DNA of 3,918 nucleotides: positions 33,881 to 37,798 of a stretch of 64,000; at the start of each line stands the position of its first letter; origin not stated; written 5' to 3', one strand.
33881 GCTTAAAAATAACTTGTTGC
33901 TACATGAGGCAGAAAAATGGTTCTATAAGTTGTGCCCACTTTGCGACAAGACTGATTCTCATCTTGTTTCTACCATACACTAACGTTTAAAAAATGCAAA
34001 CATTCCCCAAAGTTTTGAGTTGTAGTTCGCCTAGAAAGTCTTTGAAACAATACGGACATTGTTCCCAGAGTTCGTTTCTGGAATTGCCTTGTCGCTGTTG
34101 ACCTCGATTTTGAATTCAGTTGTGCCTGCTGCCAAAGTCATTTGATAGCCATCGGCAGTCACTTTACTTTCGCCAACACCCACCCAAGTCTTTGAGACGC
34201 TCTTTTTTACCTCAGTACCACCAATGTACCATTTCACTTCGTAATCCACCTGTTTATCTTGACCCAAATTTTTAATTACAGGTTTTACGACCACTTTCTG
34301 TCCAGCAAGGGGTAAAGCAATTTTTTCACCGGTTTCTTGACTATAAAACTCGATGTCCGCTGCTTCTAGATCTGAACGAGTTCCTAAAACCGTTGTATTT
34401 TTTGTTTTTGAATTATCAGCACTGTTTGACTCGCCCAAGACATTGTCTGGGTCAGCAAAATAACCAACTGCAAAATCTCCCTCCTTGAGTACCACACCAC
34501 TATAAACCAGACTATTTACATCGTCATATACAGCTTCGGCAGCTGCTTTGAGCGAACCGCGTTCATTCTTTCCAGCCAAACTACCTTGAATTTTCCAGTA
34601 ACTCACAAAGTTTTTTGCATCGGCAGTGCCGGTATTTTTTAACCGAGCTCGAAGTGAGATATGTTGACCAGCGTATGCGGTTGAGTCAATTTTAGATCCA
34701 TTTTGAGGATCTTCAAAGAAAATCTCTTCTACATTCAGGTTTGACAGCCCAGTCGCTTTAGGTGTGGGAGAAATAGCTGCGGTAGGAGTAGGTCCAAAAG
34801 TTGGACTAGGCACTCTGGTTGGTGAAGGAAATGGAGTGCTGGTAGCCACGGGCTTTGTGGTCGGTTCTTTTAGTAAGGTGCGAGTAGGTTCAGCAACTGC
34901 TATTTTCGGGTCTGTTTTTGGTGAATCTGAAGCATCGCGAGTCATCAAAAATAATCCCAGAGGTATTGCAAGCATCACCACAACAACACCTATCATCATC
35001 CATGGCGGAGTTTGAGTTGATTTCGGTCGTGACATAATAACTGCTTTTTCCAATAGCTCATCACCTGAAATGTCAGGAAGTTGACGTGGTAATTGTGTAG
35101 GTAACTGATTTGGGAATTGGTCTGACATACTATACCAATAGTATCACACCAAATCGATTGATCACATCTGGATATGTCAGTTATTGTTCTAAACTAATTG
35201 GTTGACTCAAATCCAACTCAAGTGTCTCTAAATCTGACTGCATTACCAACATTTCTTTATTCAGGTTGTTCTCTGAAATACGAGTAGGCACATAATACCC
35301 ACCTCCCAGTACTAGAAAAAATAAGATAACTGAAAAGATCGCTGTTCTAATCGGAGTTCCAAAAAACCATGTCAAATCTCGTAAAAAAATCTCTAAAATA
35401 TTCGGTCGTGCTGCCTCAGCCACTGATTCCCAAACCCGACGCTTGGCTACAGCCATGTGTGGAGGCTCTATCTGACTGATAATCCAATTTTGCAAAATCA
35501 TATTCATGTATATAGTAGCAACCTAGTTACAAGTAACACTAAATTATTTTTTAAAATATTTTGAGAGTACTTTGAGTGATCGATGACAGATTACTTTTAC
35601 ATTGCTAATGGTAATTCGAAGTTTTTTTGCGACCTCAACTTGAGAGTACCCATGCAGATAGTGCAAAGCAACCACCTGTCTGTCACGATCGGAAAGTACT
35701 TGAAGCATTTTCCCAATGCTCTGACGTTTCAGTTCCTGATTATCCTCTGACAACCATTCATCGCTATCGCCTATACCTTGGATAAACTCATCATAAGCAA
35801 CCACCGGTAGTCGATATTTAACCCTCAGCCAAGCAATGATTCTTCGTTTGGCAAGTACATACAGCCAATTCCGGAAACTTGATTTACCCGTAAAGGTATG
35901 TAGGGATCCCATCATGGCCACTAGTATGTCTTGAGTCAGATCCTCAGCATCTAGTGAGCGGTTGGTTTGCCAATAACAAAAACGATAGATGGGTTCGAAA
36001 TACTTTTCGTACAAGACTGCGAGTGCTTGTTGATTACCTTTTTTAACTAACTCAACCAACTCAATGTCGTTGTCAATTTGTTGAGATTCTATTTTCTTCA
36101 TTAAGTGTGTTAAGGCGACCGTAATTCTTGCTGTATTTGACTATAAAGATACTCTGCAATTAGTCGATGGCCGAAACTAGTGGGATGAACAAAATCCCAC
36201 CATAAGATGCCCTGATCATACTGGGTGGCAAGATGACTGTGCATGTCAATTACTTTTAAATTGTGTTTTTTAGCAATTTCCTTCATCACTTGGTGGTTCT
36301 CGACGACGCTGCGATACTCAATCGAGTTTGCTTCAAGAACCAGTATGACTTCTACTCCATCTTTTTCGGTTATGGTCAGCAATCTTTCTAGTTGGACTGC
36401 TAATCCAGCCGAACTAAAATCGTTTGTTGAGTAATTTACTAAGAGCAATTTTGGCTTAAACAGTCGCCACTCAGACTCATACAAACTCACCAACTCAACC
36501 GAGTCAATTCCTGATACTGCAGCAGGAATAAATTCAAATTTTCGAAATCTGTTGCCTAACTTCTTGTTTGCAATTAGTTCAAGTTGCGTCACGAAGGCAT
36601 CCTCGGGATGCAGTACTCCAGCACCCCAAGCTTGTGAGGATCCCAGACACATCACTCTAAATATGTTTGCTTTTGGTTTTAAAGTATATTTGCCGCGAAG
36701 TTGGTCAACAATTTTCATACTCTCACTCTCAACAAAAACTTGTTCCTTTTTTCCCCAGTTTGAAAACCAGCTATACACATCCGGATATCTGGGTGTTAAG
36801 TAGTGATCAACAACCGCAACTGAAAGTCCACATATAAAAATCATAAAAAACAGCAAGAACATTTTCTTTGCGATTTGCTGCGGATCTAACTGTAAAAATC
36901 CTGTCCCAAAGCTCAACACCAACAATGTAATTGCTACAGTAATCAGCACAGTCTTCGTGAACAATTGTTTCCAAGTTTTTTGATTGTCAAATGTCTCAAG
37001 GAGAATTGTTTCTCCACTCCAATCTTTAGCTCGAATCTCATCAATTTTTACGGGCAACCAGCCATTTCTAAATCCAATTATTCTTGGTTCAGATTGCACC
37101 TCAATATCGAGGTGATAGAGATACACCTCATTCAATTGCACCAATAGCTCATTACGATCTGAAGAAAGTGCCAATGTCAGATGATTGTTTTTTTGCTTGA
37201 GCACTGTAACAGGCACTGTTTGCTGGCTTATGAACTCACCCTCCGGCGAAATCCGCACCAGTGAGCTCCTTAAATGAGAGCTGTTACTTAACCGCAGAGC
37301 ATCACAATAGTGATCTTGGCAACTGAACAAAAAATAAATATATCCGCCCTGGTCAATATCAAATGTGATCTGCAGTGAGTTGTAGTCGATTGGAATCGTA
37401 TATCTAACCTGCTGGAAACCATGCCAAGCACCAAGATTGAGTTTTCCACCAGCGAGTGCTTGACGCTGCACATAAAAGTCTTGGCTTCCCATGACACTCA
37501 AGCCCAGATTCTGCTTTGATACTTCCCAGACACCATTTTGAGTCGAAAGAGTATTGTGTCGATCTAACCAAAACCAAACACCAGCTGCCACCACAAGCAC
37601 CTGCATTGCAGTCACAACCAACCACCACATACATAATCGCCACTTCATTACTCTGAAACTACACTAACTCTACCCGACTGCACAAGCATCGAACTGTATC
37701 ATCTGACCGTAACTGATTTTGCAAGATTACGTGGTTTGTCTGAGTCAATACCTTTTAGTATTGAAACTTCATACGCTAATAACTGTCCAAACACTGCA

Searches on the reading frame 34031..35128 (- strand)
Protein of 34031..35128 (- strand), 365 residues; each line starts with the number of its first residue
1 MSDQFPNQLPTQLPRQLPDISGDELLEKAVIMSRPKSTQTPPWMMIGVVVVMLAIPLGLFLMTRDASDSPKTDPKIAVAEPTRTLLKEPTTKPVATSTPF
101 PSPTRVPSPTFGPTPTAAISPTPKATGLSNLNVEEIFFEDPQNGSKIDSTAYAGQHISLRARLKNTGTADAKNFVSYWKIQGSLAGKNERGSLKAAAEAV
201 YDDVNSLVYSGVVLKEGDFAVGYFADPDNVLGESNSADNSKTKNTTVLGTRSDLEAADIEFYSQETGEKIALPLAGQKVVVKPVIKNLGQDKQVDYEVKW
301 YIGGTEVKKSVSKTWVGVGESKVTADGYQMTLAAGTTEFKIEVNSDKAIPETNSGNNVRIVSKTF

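Call 32: search_protein_families(library=ncbifam, proteins=[window:34031-35128:-], max_evalue=1e-10)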
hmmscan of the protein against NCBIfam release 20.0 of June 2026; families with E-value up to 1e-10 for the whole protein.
window:34031-35128:- (365 aa): 0 families

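Call 74: search_protein_families(library=pfam, proteins=[window:34031-35128:-], max_evalue=0.00001)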
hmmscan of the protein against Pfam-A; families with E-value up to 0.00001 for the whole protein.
window:34031-35128:- (365 aa): 1 family
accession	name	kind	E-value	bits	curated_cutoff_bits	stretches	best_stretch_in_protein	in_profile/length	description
PF07705.17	CARDB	-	1.2e-13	51.6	22.7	1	148-243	12-101/101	CARDB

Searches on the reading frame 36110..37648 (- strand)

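Call 5: search_protein_families(library=pfam, proteins=[window:36110-37648:-])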
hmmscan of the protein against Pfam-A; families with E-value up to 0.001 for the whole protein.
window:36110-37648:- (512 aa): 2 families
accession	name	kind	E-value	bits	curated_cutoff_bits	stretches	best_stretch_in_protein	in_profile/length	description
PF13472.12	Lipase_GDSL_2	-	3.4e-10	41.1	32.9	1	334-496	1-178/178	GDSL-like Lipase/Acylhydrolase family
PF00657.28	Lipase_GDSL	-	3.2e-05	24.6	23.6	0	386-501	63-208/208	GDSL-like Lipase/Acylhydrolase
